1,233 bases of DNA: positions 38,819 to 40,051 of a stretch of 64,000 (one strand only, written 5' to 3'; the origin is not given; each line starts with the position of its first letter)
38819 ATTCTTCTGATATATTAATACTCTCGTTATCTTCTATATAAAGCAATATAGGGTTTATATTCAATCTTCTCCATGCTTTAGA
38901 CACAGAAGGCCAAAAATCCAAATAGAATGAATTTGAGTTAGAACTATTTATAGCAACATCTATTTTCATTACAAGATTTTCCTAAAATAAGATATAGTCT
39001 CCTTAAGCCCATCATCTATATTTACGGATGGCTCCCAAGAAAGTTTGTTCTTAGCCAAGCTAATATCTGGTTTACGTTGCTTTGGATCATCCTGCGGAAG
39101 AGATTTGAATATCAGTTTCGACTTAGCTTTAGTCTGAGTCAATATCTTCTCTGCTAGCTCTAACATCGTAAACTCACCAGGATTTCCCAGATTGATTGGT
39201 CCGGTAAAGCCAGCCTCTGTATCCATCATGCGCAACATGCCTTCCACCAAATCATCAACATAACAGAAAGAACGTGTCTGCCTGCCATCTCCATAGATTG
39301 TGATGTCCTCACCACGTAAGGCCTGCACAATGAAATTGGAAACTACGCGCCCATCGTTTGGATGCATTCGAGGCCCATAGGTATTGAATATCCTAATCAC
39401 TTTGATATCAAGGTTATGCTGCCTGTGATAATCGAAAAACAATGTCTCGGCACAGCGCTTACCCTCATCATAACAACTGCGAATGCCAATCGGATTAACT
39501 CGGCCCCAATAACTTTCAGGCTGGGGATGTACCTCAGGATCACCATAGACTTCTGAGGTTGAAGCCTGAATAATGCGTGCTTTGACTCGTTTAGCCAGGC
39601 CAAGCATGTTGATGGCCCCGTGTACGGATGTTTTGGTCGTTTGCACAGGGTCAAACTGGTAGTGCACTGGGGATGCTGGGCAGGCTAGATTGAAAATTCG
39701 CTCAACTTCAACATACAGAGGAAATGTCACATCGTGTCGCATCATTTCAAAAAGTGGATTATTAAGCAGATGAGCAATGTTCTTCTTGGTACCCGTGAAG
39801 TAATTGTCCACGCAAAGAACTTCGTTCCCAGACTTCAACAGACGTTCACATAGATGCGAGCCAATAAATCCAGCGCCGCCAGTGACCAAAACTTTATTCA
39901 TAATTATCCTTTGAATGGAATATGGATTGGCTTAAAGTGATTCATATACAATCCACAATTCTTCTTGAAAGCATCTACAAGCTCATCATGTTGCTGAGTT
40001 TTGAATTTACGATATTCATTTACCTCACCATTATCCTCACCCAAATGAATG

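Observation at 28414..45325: A 17-kb phage-encoded glycan island with two fucosyltransferase families, GDP-fucose and UDP-xylose synthesis, a methyltransferase and six or more additional glycosyltransferases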

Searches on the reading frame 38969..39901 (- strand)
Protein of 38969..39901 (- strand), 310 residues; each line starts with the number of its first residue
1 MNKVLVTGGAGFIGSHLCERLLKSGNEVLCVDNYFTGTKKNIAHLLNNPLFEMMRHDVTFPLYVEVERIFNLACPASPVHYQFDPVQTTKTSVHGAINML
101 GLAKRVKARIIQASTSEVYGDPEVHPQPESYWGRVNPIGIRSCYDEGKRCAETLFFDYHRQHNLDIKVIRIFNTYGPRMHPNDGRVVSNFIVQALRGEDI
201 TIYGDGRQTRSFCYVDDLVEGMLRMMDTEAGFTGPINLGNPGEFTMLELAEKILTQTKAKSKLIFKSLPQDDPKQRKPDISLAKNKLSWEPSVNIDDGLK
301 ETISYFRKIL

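Call 5: search_protein_families(library=pfam, proteins=[window:38969-39901:-], max_evalue=0.01)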
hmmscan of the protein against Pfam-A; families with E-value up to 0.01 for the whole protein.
window:38969-39901:- (310 aa): 7 families
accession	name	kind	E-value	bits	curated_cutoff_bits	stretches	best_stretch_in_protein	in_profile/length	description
PF16363.11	GDP_Man_Dehyd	-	3.6e-51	175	27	1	5-302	1-332/332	GDP-mannose 4,6 dehydratase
PF01370.27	Epimerase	-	7.3e-49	166.8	20.9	1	4-237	1-238/240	NAD dependent epimerase/dehydratase family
PF07993.18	NAD_binding_4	-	1.4e-10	41.2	20.1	2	65-189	88-219/258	Male sterility protein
PF01073.25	3Beta_HSD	-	1.3e-08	34.7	22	1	5-219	1-222/280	3-beta hydroxysteroid dehydrogenase/isomerase family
PF04321.23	RmlD_sub_bind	-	5.6e-08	32.6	27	1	3-264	2-238/287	RmlD substrate binding domain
PF02719.21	Polysacc_synt_2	-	1.3e-06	28.3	20.2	0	4-31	1-28/293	Polysaccharide biosynthesis protein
PF00106.31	adh_short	-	0.00043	20.2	26.6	1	3-59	2-59/195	short chain dehydrogenase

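Call 7: search_protein_families(library=ncbifam, proteins=[window:38969-39901:-], max_evalue=0.01)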
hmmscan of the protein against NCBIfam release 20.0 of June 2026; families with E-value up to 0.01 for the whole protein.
window:38969-39901:- (310 aa): 30 families (the best 25 are shown)
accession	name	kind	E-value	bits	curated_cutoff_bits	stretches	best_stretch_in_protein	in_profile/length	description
TIGR01181.1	dTDP_gluc_dehyt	equivalog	1.8e-36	125.9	365.1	1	3-307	1-312/321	dTDP-glucose 4,6-dehydratase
TIGR04180.1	EDH_00030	hypoth_equivalog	1.3e-34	119.7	475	1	4-264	1-263/297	NAD-dependent 4,6-dehydratase LegB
NF008872.0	PRK11908.1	equivalog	5.3e-33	114.5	294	2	1-258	1-272/349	bifunctional UDP-4-keto-pentose/UDP-xylose synthase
NF005998.1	PRK08125.1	equivalog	1.8e-29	102.6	777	1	2-306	316-649/649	bifunctional UDP-4-amino-4-deoxy-L-arabinose formyltransferase/UDP-glucuronic acid oxidase ArnA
TIGR01179.1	galE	equivalog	3.3e-26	91.9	262.3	1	3-302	1-321/332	UDP-glucose 4-epimerase GalE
NF011728.1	PRK15181.1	equivalog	2.8e-25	89.1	760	2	81-306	106-337/348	Vi polysaccharide biosynthesis UDP-N-acetylglucosaminuronic acid C-4 epimerase TviC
TIGR02197.1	heptose_epim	equivalog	1.8e-19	70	274.6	1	4-303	1-310/316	ADP-glyceromanno-heptose 6-epimerase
NF007490.0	PRK10084.1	subfamily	3.2e-19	69.1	649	1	3-306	2-334/361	dTDP-glucose 4,6-dehydratase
NF007582.0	PRK10217.1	equivalog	6.1e-19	68.3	698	1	1-253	1-266/355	dTDP-glucose 4,6-dehydratase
NF047922.1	GDPFucSynFcl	equivalog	6.8e-15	55.3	500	1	3-306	4-301/308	GDP-L-fucose synthase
NF007956.0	PRK10675.1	subfamily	1.8e-12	47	394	2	3-38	2-37/338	UDP-glucose 4-epimerase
TIGR02622.1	CDP_4_6_dhtase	equivalog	6.5e-12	45.2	278.45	1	2-308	5-332/352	CDP-glucose 4,6-dehydratase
NF041015.1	UDPsulfquin_syn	equivalog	4.2e-11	42.4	575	2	184-226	236-278/384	UDP-sulfoquinovose synthase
TIGR01777.1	yfcH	hypoth_equivalog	6.7e-11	42.3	207.35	2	203-257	188-241/292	TIGR01777 family oxidoreductase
NF047837.1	UDPAcbARedWbcJ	equivalog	7.4e-11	41.5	500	1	143-265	102-223/372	UDP-2-acetamido-2,6-beta-L-arabino-hexul-4-ose reductase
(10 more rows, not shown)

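Call 11: search_solved_structures(query=window:38969-39901:-, show_alignments=1)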
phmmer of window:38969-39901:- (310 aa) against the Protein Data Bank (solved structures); distinct sequences matched with E-value up to 0.001: 140 (the best 60 are shown).
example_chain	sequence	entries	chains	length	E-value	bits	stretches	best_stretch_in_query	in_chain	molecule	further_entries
4gll_A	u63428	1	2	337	2.1e-121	408.1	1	3-309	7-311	UDP-glucuronic acid decarboxylase 1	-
2b69_A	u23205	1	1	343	2.2e-121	408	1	3-309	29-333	UDP-glucuronate decarboxylase 1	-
4m55_A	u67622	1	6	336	1e-120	405.8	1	3-309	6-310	UDP-glucuronic acid decarboxylase 1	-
4lk3_A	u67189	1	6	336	1.4e-120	405.4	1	3-309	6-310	UDP-glucuronic acid decarboxylase 1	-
4zrm_A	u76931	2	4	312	5.4e-42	147.3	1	4-310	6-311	UDP-glucose 4-epimerase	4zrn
6zl6_A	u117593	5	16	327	7e-38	133.8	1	3-308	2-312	Epimerase domain-containing protein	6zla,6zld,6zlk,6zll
6zlj_A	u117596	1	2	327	1.1e-37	133.1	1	3-308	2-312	Epimerase domain-containing protein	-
7ys8_A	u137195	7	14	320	1.2e-36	129.7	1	3-307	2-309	UDP-glucose 4-epimerase | UDP-glucose 4-epimerase along with EC 5.1.3.2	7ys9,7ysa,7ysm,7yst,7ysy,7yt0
8vr2_A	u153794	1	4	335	1.8e-33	119.3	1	3-305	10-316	NAD-dependent epimerase/dehydratase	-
8rdg_A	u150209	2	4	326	5.2e-30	107.9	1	3-303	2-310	SDR family NAD(P)-dependent oxidoreductase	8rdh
6bwl_A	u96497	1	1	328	6.5e-30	107.6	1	3-307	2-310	Pal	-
8rdi_A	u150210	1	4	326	1.6e-29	106.3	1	3-303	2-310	SDR family NAD(P)-dependent oxidoreductase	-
6dnt_A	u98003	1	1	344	2.4e-28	102.5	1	3-306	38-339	NAD-dependent epimerase/dehydratase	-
6bi4_A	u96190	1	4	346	8.4e-28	100.7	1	3-308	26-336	dTDP-glucose 4,6-dehydratase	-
6wjb_A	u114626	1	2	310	6.6e-27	97.8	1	3-251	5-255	NAD-dependent epimerase/dehydratase family protein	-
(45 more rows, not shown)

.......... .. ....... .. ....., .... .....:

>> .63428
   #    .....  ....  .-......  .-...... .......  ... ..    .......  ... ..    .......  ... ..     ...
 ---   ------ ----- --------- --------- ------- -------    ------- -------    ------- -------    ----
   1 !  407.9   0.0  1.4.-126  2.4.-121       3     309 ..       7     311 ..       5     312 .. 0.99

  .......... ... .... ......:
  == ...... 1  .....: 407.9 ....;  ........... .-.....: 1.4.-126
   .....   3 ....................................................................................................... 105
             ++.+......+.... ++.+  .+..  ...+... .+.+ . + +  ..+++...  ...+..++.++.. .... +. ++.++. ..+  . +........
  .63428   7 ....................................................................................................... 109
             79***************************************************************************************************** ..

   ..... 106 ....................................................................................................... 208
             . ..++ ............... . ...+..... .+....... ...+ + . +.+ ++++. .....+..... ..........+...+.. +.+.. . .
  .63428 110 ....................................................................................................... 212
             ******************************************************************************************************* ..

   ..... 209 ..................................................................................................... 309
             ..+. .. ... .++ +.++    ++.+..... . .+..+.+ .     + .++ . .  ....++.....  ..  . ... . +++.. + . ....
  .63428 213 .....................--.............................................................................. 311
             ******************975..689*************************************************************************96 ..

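Call 42: find_encoding_contigs(protein=window:38969-39901:-, flank=10000, max_places=6)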
Protein window:38969-39901:- (310 aa): 7 contigs read that carry it; 3 places shown.
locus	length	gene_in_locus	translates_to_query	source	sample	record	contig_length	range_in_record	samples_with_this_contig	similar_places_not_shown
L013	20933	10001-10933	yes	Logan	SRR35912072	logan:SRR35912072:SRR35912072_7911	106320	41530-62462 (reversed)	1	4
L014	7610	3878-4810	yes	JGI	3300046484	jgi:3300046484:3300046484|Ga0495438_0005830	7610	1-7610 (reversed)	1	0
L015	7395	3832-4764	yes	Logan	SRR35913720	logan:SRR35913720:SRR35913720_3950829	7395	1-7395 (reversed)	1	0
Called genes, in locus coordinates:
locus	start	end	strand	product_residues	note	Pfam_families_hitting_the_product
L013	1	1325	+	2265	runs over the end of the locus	PF13385:Laminin_G_3 (faint)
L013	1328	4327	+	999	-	PF00404:Dockerin_1 (weak)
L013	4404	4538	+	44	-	-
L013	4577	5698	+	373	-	PF13439:Glyco_transf_4 (faint), PF00534:Glycos_transf_1 (weak)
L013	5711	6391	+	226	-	PF00535:Glycos_transf_2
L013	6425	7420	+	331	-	PF14311:DUF4379 (weak)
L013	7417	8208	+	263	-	PF00535:Glycos_transf_2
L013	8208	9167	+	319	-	-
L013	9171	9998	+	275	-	PF00535:Glycos_transf_2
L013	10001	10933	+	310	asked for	PF01073:3Beta_HSD, PF01370:Epimerase, PF02719:Polysacc_synt_2 (faint), PF04321:RmlD_sub_bind, PF07993:NAD_binding_4 (faint), PF16363:GDP_Man_Dehyd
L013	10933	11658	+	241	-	-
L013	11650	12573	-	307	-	PF00852:Glyco_transf_10 (weak)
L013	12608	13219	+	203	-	PF05050:Methyltransf_21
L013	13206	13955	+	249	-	PF00535:Glycos_transf_2, PF13641:Glyco_tranf_2_3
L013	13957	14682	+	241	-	PF01531:Glyco_transf_11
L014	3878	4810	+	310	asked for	PF01073:3Beta_HSD, PF01370:Epimerase, PF02719:Polysacc_synt_2 (faint), PF04321:RmlD_sub_bind, PF07993:NAD_binding_4 (faint), PF16363:GDP_Man_Dehyd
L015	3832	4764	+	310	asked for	PF01073:3Beta_HSD, PF01370:Epimerase, PF02719:Polysacc_synt_2 (faint), PF04321:RmlD_sub_bind, PF07993:NAD_binding_4 (faint), PF16363:GDP_Man_Dehyd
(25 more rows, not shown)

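Call 43: find_homologous_proteins(query=window:38969-39901:-, max_evalue=1e-50)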
Query window:38969-39901:- (310 aa): 8000 proteins with E <= 1e-50 among 8000 candidates; the best 120 are listed.
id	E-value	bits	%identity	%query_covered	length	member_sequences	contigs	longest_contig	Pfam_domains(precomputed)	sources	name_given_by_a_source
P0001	2.9e-211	718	100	100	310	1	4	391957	PF04321.24,PF16363.12,PF02719.22,PF01073.26,PF07993.19,PF01370.28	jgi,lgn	jgi:UDP-glucuronate decarboxylase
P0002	9.6e-200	680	93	100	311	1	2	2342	PF04321.24,PF16363.12,PF02719.22,PF01073.26,PF07993.19,PF01370.28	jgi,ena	jgi:UDP-glucuronate decarboxylase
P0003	3.3e-195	665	89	100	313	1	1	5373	PF16363.12,PF02719.22,PF01073.26,PF07993.19,PF01370.28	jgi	jgi:UDP-glucuronate decarboxylase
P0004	8.2e-191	651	88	100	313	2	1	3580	PF04321.24,PF16363.12,PF02719.22,PF01073.26,PF07993.19,PF01370.28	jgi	jgi:UDP-glucuronate decarboxylase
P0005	1.4e-190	650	88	100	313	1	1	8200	PF04321.24,PF16363.12,PF02719.22,PF01073.26,PF07993.19,PF01370.28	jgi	jgi:UDP-glucuronate decarboxylase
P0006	1.5e-190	650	87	100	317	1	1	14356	PF04321.24,PF16363.12,PF02719.22,PF01073.26,PF07993.19,PF01370.28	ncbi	-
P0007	2.0e-190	650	88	100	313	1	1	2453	PF04321.24,PF16363.12,PF02719.22,PF01073.26,PF07993.19,PF01370.28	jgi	-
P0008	2.7e-190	649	87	100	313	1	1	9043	PF04321.24,PF16363.12,PF02719.22,PF01073.26,PF07993.19,PF01370.28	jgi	jgi:UDP-glucuronate decarboxylase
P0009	7.2e-190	648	87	100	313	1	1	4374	PF04321.24,PF16363.12,PF02719.22,PF01073.26,PF07993.19,PF01370.28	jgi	jgi:UDP-glucuronate decarboxylase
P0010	8.3e-190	648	88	100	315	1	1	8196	PF04321.24,PF16363.12,PF02719.22,PF01073.26,PF07993.19,PF01370.28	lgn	-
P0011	1.3e-189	647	88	99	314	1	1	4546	PF04321.24,PF16363.12,PF02719.22,PF01073.26,PF07993.19,PF01370.28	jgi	-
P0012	1.4e-189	647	87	100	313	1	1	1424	PF04321.24,PF16363.12,PF02719.22,PF01073.26,PF07993.19,PF01370.28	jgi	jgi:UDP-glucuronate decarboxylase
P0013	1.4e-189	647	88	99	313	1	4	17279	PF04321.24,PF16363.12,PF02719.22,PF01073.26,PF07993.19,PF01370.28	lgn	-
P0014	1.9e-189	646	88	99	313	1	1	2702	PF04321.24,PF16363.12,PF02719.22,PF01073.26,PF07993.19,PF01370.28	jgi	jgi:UDP-glucuronate decarboxylase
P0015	1.9e-189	646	88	100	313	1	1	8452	PF04321.24,PF16363.12,PF02719.22,PF01073.26,PF07993.19,PF01370.28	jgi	-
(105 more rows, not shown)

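Call 45: find_related_loci(query=window:38969-39901:-, collection=genome_contigs, flank=1500)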
Query window:38969-39901:- (310 aa) in genome_contigs; peptide patterns used: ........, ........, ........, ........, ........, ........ (x = any residue, [..] = any of these).
600 stretches matched a pattern (row limit reached: there are more); 600 encode a relative of the query (tblastn E <= 1e-3); the best 80 are kept; 80 distinct loci.
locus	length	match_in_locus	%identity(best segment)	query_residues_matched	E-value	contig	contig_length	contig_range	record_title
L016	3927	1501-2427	85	2-310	0e+0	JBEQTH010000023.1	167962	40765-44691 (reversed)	MAG: Myxococcales bacterium isolate MAG_Dt_25 k247_679712, whole genome shotgun sequence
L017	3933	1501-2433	86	1-310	0e+0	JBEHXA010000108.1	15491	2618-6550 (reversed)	MAG: Myxococcota bacterium isolate ES1.bin.27 NODE_3463_length_15491_cov_3.933082, whole genome shotgun sequence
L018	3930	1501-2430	82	1-310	0e+0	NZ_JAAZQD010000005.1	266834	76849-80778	Oleiagrimonas citrea strain MEBiC09124 NODE_5_length_266834_cov_22.400187_cov_22.400187, whole genome shotgun sequence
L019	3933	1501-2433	81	1-310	0e+0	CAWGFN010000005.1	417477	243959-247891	MAG: uncultured Gammaproteobacteria bacterium isolate MFD05684.bin.1.93 genome assembly, contig: contig_63118, whole gen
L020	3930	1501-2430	80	1-310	0e+0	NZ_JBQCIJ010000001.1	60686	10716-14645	MAG: Pseudoxanthomonas sp. isolate bin811 k141_189343, whole genome shotgun sequence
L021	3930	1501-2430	81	1-310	0e+0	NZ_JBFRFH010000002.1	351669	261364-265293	Dyella sp. 2YAF14 SCAFFOLD_1, whole genome shotgun sequence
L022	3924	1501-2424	81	3-310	0e+0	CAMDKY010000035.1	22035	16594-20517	MAG: Polynucleobacter meluiroseus isolate MsE-30jul19-145 genome assembly, contig: MsE-30jul19-C3227, whole genome shotg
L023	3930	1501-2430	78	1-310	0e+0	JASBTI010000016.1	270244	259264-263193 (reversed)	MAG: Rhodanobacter sp. isolate BWSM_3 k141_1296618, whole genome shotgun sequence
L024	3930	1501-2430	79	1-310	0e+0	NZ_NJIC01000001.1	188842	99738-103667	Rhodanobacter sp. PCA2 NODE_4_length_188842_cov_64.2787_ID_1927, whole genome shotgun sequence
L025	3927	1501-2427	78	2-310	1e-180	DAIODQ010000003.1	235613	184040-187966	MAG TPA_asm: Polynucleobacter sp. isolate CTOTU2218 NODE_14_length_235613_cov_8.399655, whole genome shotgun sequence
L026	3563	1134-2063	80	1-310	0e+0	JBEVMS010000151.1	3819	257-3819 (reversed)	MAG: Dyella sp. isolate T4R3UO_autometa_bin_0003 T4R3UO_autometa_bin_0003_k133_1285638, whole genome shotgun sequence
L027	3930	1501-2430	79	1-310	9e-179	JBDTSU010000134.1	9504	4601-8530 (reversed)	MAG: Betaproteobacteria bacterium isolate cluster3_bin.279 NODE_33686_length_9504_cov_6.681024, whole genome shotgun seq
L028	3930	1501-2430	78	1-310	5e-178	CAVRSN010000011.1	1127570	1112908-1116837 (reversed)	MAG: uncultured Actinomycetota bacterium isolate MFD04212.bin.2.233 genome assembly, contig: contig_2148, whole genome s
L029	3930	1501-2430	78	1-310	1e-177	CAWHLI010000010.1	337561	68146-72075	MAG: uncultured Actinomycetota bacterium isolate MFD02581.bin.1.271 genome assembly, contig: contig_16383, whole genome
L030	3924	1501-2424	78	1-308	6e-177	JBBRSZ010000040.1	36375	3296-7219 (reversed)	MAG: Burkholderiales bacterium isolate La2_metabat2.163 La2_metabat2.163_K_277273L36375_cov_29.6552, whole genome shotgu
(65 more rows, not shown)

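Call 49: search_dna_similar(query=window:38969-39901:-, collection=phages, mode=protein, max_rows=15, max_evalue=1e-30)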
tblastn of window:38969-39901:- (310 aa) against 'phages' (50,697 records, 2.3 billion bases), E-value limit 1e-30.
Records with a match: 18; places in all: 18; records where one place covers at least 80% of the query: 18.
Best place of each record, by identity: 60-80% 6; <60% 12.
By first word of the organism name: Maribacter 8; Bacteriophage 5; Aphanizomenon 2; uncultured 1; Planktothrix 1; Pseudomonas 1.
By host as written in the record: Maribacter forsetii DSM18668 8; - 7; Aphanizomenon flos-aquae 1; Planktothrix agardhii 1; Pseudomonas syringae pv. actinidiae (CFBP 7286) 1.
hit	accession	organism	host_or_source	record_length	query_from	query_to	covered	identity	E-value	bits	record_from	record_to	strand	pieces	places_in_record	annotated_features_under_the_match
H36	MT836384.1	Bacteriophage sp.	human fecal samples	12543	1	308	99%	71.4%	2e-152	478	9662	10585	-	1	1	record has no annotation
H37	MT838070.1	Bacteriophage sp.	human fecal samples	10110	1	309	100%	69.7%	2e-153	480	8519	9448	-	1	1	record has no annotation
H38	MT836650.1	Bacteriophage sp.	human fecal samples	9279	1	308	99%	69.8%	5e-150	471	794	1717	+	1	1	record has no annotation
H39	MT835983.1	Bacteriophage sp.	human fecal samples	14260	1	308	99%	68.5%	2e-149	469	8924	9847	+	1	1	record has no annotation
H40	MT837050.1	Bacteriophage sp.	human fecal samples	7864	1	308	99%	64.3%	2e-134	426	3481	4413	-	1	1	record has no annotation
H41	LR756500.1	uncultured phage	metagenomic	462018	1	310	100%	60.8%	6e-130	413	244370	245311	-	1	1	record has no annotation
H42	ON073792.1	Aphanizomenon phage Yong-DA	Aphanizomenon flos-aquae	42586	3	310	99%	47.4%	1e-93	309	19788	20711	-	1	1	UDP-glucuronate decarboxylase | hypothetical protein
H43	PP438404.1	Aphanizomenon phage Afl-JY11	Aphanizomenon flos-aquae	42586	3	310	99%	47.4%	1e-93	309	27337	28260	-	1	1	WcaG nucleoside-diphosphate-sugar epimerase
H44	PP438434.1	Planktothrix phage Pag-JY44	Planktothrix agardhii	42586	3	310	99%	47.4%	1e-93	309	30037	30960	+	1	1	WcaG nucleoside-diphosphate-sugar epimerase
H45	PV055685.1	Pseudomonas phage QdP_Psa3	Pseudomonas syringae pv. actinidiae ...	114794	4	310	99%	45.3%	8e-79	266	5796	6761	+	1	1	nucleotide-sugar epimerase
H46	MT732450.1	Maribacter phage Colly_1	Maribacter forsetii DSM18668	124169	3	306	98%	33.4%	1e-32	133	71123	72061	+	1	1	NAD-dependent epimerase/dehydratase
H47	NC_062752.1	Maribacter phage Colly_1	Maribacter forsetii DSM18668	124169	3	306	98%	33.4%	1e-32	133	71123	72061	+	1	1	nucleotide-sugar epimerase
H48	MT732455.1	Maribacter phage Molly_5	Maribacter forsetii DSM18668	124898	3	306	98%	32.5%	8e-31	127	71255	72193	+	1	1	NAD-dependent epimerase/dehydratase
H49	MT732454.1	Maribacter phage Molly_4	Maribacter forsetii DSM18668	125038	3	306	98%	32.5%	8e-31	127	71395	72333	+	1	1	NAD-dependent epimerase/dehydratase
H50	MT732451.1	Maribacter phage Molly_1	Maribacter forsetii DSM18668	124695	3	306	98%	32.5%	9e-31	127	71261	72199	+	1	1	NAD-dependent epimerase/dehydratase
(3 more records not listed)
